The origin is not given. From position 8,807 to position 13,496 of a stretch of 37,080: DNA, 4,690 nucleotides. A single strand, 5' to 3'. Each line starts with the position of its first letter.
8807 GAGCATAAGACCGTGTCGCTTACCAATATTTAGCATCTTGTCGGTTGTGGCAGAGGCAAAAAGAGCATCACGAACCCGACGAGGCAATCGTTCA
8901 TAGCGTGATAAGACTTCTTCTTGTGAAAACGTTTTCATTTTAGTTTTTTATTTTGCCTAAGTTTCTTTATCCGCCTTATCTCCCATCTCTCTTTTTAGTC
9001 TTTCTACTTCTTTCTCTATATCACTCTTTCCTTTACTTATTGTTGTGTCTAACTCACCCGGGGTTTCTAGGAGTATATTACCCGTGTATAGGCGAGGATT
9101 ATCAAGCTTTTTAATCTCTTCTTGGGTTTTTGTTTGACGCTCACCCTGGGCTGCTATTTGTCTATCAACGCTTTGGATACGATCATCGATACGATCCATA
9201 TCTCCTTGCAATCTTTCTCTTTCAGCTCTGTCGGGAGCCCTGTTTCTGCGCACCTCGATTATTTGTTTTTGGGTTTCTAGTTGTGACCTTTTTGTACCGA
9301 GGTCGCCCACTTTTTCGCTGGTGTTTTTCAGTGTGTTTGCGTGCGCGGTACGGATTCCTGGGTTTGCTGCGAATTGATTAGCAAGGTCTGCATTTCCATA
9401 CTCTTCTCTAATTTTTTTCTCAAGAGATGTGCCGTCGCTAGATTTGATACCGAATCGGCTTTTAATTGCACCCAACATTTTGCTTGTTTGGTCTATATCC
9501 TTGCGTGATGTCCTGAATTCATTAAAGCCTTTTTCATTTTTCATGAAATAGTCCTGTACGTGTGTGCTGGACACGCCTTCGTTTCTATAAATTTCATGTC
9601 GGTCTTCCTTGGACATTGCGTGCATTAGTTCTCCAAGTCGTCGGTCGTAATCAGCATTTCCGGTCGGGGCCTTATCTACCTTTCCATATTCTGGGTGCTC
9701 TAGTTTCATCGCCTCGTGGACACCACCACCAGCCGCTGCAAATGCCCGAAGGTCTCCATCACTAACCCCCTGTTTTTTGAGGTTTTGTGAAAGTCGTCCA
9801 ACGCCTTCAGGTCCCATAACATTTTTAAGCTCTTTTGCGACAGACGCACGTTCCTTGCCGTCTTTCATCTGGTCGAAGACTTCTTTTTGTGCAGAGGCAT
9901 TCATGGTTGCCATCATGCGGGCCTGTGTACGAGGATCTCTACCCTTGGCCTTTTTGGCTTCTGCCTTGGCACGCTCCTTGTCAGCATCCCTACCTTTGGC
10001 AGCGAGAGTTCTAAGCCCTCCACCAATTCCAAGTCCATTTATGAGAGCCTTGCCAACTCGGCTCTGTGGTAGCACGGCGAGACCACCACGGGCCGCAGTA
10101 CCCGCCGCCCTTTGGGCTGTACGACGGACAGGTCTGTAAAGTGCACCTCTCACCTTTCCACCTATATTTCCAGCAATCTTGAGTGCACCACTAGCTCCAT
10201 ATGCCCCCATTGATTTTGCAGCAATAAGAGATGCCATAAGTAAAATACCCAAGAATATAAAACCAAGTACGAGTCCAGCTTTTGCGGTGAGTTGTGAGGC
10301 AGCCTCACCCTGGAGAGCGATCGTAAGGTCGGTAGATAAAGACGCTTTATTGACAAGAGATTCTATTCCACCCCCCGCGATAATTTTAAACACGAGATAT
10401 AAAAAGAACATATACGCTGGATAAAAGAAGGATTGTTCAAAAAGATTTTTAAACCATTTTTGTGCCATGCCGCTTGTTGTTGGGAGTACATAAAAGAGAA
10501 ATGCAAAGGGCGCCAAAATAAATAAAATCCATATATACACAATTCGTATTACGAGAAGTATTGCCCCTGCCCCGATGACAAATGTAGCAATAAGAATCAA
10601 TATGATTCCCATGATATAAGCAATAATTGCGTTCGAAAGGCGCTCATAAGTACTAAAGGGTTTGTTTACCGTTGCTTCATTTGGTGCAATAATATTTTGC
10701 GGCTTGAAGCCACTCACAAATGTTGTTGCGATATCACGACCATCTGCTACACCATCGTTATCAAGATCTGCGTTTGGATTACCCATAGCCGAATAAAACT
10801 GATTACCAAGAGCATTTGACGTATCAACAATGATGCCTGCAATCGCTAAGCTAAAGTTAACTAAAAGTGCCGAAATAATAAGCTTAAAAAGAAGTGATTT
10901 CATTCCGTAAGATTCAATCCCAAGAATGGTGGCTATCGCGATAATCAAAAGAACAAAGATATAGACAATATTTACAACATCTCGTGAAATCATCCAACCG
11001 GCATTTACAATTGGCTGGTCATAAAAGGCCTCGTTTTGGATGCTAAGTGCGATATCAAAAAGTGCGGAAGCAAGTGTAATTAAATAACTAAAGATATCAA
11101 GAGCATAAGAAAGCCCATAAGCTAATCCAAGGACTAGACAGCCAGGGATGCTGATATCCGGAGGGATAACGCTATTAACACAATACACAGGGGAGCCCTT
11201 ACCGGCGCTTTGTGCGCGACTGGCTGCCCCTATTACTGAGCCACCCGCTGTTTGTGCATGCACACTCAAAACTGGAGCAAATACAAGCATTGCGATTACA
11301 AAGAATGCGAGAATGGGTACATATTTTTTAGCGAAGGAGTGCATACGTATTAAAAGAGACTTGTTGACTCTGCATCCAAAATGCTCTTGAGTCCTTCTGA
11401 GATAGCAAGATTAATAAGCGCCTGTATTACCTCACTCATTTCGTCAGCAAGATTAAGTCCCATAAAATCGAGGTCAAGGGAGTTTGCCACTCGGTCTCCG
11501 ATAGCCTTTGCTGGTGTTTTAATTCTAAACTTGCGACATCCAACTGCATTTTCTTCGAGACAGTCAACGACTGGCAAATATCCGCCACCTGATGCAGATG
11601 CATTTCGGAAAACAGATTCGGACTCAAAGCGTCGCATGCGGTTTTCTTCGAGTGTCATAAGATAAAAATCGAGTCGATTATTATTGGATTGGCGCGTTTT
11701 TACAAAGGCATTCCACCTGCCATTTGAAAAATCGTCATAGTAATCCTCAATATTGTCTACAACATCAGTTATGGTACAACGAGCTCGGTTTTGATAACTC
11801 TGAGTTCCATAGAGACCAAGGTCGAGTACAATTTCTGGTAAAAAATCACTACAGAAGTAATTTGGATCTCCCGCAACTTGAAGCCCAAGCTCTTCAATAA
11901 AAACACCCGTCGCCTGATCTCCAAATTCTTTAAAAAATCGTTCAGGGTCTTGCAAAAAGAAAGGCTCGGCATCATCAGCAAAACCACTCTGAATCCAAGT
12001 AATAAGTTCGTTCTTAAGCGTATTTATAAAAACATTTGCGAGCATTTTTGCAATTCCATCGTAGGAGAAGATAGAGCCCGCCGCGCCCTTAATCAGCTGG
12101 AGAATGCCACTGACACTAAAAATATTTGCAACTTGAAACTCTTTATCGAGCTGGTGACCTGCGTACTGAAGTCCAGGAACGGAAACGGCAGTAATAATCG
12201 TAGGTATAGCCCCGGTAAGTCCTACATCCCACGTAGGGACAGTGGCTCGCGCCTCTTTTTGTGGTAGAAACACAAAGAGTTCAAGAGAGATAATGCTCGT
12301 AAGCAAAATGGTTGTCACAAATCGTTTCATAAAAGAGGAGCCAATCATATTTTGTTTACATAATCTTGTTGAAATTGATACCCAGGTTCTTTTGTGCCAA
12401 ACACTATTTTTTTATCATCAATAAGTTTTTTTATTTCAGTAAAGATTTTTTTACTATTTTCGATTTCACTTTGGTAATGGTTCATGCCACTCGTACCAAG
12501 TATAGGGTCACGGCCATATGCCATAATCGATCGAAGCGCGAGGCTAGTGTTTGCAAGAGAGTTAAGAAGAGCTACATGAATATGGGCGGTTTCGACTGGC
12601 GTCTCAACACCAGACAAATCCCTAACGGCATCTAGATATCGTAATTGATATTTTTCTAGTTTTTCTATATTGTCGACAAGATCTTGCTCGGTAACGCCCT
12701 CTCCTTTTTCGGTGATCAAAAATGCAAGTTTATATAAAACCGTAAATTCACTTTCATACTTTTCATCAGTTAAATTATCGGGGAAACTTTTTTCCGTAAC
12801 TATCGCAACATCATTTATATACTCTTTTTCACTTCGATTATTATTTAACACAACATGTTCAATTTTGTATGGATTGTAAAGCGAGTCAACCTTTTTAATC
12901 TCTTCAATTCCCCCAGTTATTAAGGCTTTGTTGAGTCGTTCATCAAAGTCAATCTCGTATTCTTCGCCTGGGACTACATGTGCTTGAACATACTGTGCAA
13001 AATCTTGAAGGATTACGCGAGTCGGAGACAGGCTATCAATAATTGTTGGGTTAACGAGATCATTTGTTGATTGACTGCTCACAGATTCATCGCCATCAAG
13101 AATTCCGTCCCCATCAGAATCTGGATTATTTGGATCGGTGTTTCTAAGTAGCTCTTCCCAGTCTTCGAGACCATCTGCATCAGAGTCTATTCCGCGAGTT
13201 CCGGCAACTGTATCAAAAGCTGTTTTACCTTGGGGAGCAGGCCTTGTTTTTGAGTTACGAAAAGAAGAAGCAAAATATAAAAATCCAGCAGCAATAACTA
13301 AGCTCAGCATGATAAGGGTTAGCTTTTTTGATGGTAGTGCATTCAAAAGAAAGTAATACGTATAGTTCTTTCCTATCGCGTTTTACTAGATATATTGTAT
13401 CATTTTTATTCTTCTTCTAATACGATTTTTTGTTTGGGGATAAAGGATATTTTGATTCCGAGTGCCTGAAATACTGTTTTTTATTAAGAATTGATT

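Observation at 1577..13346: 11-gene type IV secretion-like operon on one strand, without VirD4, VirB11 or a relaxase in the window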

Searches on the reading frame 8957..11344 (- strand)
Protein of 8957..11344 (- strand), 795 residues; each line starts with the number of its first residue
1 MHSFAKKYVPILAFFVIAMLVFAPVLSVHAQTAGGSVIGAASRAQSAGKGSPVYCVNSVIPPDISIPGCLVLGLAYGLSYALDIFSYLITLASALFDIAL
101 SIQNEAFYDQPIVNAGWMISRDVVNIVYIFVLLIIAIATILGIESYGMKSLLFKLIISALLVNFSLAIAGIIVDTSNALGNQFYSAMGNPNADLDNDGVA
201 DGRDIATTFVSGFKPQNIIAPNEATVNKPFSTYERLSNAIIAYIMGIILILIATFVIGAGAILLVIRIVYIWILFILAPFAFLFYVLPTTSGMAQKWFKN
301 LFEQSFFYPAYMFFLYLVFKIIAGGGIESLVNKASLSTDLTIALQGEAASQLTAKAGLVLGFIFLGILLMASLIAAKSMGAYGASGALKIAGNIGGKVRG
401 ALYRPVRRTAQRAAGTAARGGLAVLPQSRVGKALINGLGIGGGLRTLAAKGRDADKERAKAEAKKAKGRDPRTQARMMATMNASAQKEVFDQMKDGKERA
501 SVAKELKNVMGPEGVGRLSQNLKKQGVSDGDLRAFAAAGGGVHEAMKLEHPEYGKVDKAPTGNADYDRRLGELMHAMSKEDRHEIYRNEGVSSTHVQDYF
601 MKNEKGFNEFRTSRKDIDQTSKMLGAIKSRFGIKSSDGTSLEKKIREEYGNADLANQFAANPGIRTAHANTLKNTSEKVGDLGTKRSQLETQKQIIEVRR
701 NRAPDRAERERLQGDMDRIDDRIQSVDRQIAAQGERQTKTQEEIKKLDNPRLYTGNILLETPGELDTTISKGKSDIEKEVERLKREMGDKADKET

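Call 4: search_protein_families(library=pfam, proteins=[window:8957-11344:-], max_evalue=0.1)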
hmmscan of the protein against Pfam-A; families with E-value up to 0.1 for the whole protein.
window:8957-11344:- (795 aa): 2 families
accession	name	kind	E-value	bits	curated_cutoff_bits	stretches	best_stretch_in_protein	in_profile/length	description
PF04610.19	TrbL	-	8.6e-08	32.6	25.9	1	148-337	25-190/215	TrbL/VirB6 plasmid conjugal transfer protein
PF06419.17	COG6_N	-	0.027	15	27.4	0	710-749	43-82/114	Conserved oligomeric complex COG6, N-terminal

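Call 5: search_protein_families(library=ncbifam, proteins=[window:8957-11344:-], max_evalue=0.1)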
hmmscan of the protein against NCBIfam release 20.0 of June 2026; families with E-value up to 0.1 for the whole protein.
window:8957-11344:- (795 aa): 2 families
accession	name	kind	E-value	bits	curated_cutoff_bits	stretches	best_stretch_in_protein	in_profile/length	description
NF046089.1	CD3337_EF1877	subfamily_domain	0.00056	18.8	120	1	231-322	297-384/450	CD3337/EF1877 family mobilome membrane protein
NF045848.1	MMCAP2_0566_fam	domain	0.0058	15.9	90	1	92-379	37-304/322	MMCAP2_0566 family conjugal transfer protein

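Call 63: search_solved_structures(query=window:8957-11344:-, max_evalue=1)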
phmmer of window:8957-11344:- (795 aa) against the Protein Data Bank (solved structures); distinct sequences matched with E-value up to 1: 1.
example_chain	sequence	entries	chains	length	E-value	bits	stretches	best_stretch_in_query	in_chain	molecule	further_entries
3cvf_A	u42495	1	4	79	0.31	12.2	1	672-720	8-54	Homer protein homolog 3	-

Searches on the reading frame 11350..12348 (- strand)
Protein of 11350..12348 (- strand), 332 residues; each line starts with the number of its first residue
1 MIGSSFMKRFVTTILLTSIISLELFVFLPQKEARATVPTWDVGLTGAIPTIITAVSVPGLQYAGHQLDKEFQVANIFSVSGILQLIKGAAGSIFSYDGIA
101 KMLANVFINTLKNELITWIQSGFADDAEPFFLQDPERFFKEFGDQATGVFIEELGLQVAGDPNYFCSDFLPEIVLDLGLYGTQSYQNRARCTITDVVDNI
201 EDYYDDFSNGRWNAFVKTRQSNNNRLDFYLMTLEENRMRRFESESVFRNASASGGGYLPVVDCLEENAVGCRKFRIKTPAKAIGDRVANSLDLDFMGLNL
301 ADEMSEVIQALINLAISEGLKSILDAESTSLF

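Call 4: search_protein_families(library=pfam, proteins=[window:11350-12348:-], max_evalue=0.1)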
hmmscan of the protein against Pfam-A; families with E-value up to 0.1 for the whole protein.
window:11350-12348:- (332 aa): 0 families

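Call 5: search_protein_families(library=ncbifam, proteins=[window:11350-12348:-], max_evalue=0.1)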
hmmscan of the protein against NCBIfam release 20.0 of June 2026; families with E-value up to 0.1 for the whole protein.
window:11350-12348:- (332 aa): 0 families

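Call 26: search_solved_structures(query=A1, max_evalue=1)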
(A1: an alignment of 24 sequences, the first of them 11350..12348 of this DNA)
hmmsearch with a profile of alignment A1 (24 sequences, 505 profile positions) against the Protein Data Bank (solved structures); distinct sequences matched with E-value up to 1: 4.
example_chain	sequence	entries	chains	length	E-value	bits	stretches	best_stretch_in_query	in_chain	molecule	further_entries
6n1l_A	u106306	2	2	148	0.052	15.9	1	356-466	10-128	Fibronectin-binding protein BBK32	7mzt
4ilo_A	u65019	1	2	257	0.058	15.7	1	387-499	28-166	CT398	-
4whe_A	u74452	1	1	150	0.21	13.9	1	356-471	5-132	Phage shock protein A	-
2wpq_A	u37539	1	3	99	0.75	12.1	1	385-466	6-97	TRIMERIC AUTOTRANSPORTER ADHESIN FRAGMENT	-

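Call 27: search_protein_families(library=pfam, alignment_id=A1, max_evalue=0.01)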
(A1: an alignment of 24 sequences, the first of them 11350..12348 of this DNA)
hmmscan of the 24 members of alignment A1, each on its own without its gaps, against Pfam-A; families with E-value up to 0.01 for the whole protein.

A. member 1, window:11350-12348:- (332 aa): 0 families

B. families by the number of members that match (of 24 scanned): 7 families
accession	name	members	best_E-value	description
PF13290.12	CHB_HEX_C_1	2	1e-26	Chitobiase/beta-hexosaminidase C-terminal domain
PF13287.12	Fn3_assoc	2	3.1e-22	Fn3 associated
PF19077.6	Big_13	1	6.7e-05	Bacterial Ig-like domain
PF18911.6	PKD_4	1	0.0024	PKD domain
PF13962.11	PGG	1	0.0024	Domain of unknown function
PF21027.3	Sde0182_C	1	0.0071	Cellulose-binding protein Sde0182, C-terminal domain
PF02395.22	Peptidase_S6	1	0.0078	Immunoglobulin A1 protease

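Call 28: find_homologous_proteins(query=window:11350-12348:-, max_evalue=0.00001)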
Query window:11350-12348:- (332 aa): 7 proteins with E <= 0.00001 among 1896 candidates.
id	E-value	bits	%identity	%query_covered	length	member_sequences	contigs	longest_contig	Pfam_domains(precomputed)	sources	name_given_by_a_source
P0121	1.7e-213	725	100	98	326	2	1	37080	-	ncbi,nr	ncbi:MAG: hypothetical protein O2794_02785 [bacterium]|nr:hypothetical protein [bacterium]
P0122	2.8e-104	367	57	94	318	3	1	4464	-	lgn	-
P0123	1.0e-89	319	51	95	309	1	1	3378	-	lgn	-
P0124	6.1e-88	313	49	95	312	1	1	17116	-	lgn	-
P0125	1.1e-85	306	49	96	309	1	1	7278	-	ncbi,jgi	jgi:hypothetical protein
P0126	6.1e-66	241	42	97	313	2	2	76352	-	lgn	-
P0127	4.3e-26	110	29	98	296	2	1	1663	-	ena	-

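Call 29: find_homologous_proteins(query=A1, max_evalue=0.00001)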
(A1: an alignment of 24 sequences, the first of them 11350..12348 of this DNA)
Query A1 (24 sequences) (332 aa, profile of the alignment): 10 proteins with E <= 0.00001 among 8000 candidates.
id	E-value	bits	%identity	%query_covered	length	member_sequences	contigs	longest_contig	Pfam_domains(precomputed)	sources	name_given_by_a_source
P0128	6.3e-99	351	27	45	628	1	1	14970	-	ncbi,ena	-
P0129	4.0e-89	318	35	67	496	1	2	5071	-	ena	-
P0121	5.7e-89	318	100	98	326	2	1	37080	-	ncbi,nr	ncbi:MAG: hypothetical protein O2794_02785 [bacterium]|nr:hypothetical protein [bacterium]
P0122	1.3e-80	290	57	94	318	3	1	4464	-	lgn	-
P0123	9.1e-76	274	51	95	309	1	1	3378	-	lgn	-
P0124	6.5e-72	261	49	95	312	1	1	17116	-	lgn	-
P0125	2.7e-71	259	49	96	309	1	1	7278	-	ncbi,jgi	jgi:hypothetical protein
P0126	1.3e-67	247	42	97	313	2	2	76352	-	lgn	-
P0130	3.8e-60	223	31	17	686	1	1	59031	-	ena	-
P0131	1.3e-22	99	22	35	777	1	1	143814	-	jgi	jgi:hypothetical protein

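Call 38: predict_structure(alignment_id=A3)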
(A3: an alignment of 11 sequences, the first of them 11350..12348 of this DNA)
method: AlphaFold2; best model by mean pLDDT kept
length: 332 residues; sequences in the alignment: 11
mean_pLDDT: 43.9   pTM: 0.23
mean pLDDT of the five models: 43.9, 43.4, 42.6, 39.5, 37.8
residues with pLDDT >= 90: 0; 70-90: 20; 50-70: 88; < 50: 224
segments of 3 or more residues with pLDDT < 50: 28-101, 138-140, 153-155, 167-240, 242-263, 269-281, 290-292, 301-307, 327-332
pLDDT, mean of each block of 10 residues (from residue 1): 67 81 62 35 30 27 27 29 37 40 54 63 60 51 52 52 44 24 24 31 33 27 31 43 45 38 48 44 51 50 47 53 48 39
secondary structure, 60 per line:
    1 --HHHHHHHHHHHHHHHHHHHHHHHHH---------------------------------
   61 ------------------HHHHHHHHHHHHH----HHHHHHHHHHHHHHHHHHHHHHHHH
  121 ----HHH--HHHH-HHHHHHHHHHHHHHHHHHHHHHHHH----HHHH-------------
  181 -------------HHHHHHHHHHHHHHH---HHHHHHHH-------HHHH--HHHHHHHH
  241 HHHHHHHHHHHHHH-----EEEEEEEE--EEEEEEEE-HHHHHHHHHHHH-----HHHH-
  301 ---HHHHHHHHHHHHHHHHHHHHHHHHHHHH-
elements in order: H3-27 H79-91 H96-120 H130-133 H135-159 H164-167 H194-208 H212-219 H227-230 H233-254 E260-267 E270-277 H279-290 H296-299 H304-331

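Call 49: search_protein_representatives(alignment_id=A3)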
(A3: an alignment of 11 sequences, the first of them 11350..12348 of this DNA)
Query: 11 sequences, 343 profile positions. Proteins with E-value up to 0.001 (for the whole library): 5956; up to 1e-10: 4937; up to 1e-30: 2611. The best 150 are listed.
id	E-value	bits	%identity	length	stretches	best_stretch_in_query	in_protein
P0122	2.9e-129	447.5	-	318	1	1-313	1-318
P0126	4.6e-118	410.7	-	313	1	1-312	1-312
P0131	6.9e-95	334.5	-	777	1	2-342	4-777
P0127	7.5e-95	334.4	-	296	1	2-329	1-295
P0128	1.5e-92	326.8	-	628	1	2-342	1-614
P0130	3.5e-89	315.7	-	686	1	2-342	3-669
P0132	4.6e-81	289.0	-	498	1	27-300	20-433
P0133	3.6e-75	269.7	-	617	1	34-338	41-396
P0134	5.1e-73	262.6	-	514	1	12-329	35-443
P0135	1.7e-71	257.6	-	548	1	61-317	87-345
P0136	1.2e-70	254.8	-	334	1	9-310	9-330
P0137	1.5e-69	251.2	-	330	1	19-311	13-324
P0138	3.9e-69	249.8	-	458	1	11-312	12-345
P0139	5.4e-69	249.3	-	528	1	20-311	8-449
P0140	4.2e-68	246.4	-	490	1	82-334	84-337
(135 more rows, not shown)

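Call 58: predict_structure(alignment_id=A9)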
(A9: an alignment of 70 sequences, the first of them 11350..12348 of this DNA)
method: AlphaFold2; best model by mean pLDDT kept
length: 332 residues; sequences in the alignment: 70
mean_pLDDT: 69.6   pTM: 0.33
mean pLDDT of the five models: 69.6, 68.6, 67.0, 65.4, 63.2
residues with pLDDT >= 90: 36; 70-90: 124; 50-70: 114; < 50: 58
segments of 3 or more residues with pLDDT < 50: 54-56, 60-73, 88-92, 169-181, 293-306
pLDDT, mean of each block of 10 residues (from residue 1): 82 95 81 56 59 49 46 50 51 61 82 88 89 88 79 79 65 41 64 65 69 68 73 85 89 86 92 83 59 47 50 67 62 43
secondary structure, 60 per line:
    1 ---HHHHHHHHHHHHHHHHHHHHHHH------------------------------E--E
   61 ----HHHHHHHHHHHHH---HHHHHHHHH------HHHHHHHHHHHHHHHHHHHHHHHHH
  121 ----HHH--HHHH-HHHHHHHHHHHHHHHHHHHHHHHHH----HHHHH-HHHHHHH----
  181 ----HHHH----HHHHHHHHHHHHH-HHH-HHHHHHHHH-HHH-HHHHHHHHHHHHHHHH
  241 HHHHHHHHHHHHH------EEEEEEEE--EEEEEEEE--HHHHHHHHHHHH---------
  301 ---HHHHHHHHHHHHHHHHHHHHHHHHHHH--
elements in order: H4-26 H65-77 H81-89 H96-120 H130-133 H135-159 H164-168 H170-176 H185-188 H193-205 H211-219 H225-253 E260-267 E270-277 H280-291 H304-330

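Call 86: fold_search(model_id=the predicted structure, library=pdb)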
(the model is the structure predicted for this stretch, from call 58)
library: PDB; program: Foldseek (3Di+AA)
matches with E <= 10: 23; with E <= 0.001: 0
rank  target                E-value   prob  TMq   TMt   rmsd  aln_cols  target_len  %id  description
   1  8glv_Kr               1.9e+00  0.04  0.13  0.08  32.4       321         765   18  96-nm repeat unit of doublet microtubules from Chlamydomonas reinhardtii flagella (released 2023-05-31)
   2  4l9v                  2.1e+00  0.06  0.10  0.17  22.7       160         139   13  Crystal structure of Se-Met derivative MepR F27L mutant from multidrug resistant S. aureus clinical isolate (released 2013-09-11)
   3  1lj9_A                2.1e+00  0.06  0.09  0.18  26.5       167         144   16  The crystal structure of the transcriptional regulator SlyA (released 2003-01-21)
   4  4l9j_B                2.3e+00  0.04  0.09  0.15  24.8       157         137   15  Crystal structure of S. aureus MepR in DNA-binding conformation (released 2013-09-11)
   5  3ech_B                3.1e+00  0.03  0.08  0.14  23.3       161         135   16  The MarR-family repressor MexR in complex with its antirepressor ArmR (released 2008-10-21)
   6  8pq4                  4.3e+00  0.02  0.09  0.15  23.2       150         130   15  Structure of HosA transcriptional regulator from enteropathogenic Escherichia coli O127:H6 (strain E2348/69) (released 2023-07-19)
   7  8aga                  4.3e+00  0.02  0.09  0.15  23.4       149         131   15  Structure of p-hydroxy benzoic acid ligand bound HosA transcriptional regulator from enteropathogenic Escherichia coli O (released 2023-08-02)
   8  4lln_I                4.8e+00  0.02  0.08  0.15  23.8       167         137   13  Crystal structure of S. aureus MepR-DNA complex (released 2014-05-14)
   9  2bv6                  5.1e+00  0.03  0.11  0.18  21.6       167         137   17  Crystal structure of MgrA, a global regulator and major virulence determinant in Staphylococcus aureus (released 2006-09-20)
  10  8xzu                  5.1e+00  0.02  0.09  0.16  23.3       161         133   17  HosA transcriptional regulator from enteropathogenic Escherichia coli O127:H6 (strain E2348/69) bound with 4-hydroxy ben (released 2024-08-28)
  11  6pcp_C                5.7e+00  0.04  0.11  0.21  24.3       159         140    9  Mechanism for regulation of DNA binding of Bordetella bronchiseptica BpsR by 6-hydroxynicotinic acid (released 2019-11-06)
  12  3gfj                  6.0e+00  0.06  0.11  0.20  11.0        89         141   21  Crystal structure of the ST1710 mutant (R89A) protein (released 2009-08-25)
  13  3gfi_A                6.3e+00  0.06  0.11  0.20  10.9        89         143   21  Crystal structure of ST1710 complexed with its promoter DNA (released 2009-08-25)
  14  8uca_3a               7.1e+00  0.04  0.09  0.24  18.8       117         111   17  Formation of I2+III2 supercomplex rescues respiratory chain defects (released 2025-01-15)
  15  7dvv_B                7.5e+00  0.01  0.08  0.14  24.9       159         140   10  Heme sensor protein PefR from Streptococcus agalactiae bound to operator DNA (28-mer) (released 2021-09-29)
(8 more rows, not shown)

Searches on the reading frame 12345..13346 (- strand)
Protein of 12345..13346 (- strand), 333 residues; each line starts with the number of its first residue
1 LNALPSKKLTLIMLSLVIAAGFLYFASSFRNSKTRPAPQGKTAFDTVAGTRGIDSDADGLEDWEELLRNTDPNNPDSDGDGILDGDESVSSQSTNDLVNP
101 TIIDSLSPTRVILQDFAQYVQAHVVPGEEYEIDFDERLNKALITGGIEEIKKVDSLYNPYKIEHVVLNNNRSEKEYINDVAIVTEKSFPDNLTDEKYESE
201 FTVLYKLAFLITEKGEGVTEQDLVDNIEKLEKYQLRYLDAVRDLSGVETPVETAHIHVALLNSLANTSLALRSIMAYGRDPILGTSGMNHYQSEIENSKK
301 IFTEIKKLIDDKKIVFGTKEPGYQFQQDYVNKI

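Call 7: search_protein_families(library=pfam, proteins=[window:12345-13346:-], max_evalue=0.1)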
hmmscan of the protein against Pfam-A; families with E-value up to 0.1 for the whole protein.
window:12345-13346:- (333 aa): 1 family
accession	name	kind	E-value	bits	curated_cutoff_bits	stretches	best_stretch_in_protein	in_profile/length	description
PF18884.5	TSP3_bac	-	0.00048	20.3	25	1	54-75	1-22/22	Bacterial TSP3 repeat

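Call 37: search_solved_structures(query=A6, max_evalue=0.1)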
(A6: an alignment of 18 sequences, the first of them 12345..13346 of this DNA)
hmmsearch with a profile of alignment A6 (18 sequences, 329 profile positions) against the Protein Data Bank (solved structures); distinct sequences matched with E-value up to 0.1: 2.
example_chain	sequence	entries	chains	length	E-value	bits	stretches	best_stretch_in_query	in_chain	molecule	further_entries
7c7u_A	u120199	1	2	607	1.2e-06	31.4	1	54-110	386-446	Biofilm-associated surface protein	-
7c7r_B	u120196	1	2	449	2.8e-06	30.2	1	54-100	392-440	Biofilm-associated surface protein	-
